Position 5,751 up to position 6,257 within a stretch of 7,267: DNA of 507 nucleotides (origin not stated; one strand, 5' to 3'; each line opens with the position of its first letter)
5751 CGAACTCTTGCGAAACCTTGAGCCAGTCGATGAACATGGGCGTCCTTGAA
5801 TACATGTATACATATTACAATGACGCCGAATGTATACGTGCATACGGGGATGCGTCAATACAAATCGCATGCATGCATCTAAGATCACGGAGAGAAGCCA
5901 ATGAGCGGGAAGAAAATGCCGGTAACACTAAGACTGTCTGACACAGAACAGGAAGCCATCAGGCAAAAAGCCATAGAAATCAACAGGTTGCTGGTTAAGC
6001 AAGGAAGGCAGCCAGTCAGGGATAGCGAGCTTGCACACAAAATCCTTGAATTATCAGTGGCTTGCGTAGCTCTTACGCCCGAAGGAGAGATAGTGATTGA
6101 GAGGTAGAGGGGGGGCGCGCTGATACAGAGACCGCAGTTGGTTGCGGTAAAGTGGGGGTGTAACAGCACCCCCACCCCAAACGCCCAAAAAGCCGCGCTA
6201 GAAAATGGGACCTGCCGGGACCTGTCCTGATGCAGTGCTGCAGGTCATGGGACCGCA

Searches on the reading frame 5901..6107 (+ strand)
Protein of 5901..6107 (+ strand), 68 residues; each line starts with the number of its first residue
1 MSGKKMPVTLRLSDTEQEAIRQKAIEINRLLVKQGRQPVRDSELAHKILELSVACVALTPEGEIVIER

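Call 36: search_protein_families(library=phrogs, proteins=[window:5901-6107:+], max_evalue=0.1)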
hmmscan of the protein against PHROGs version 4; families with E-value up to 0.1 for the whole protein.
window:5901-6107:+ (68 aa): 1 family
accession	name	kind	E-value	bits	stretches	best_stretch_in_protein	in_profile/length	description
phrog_5642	-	unknown function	6.7e-23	81.5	1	4-67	3-66/68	-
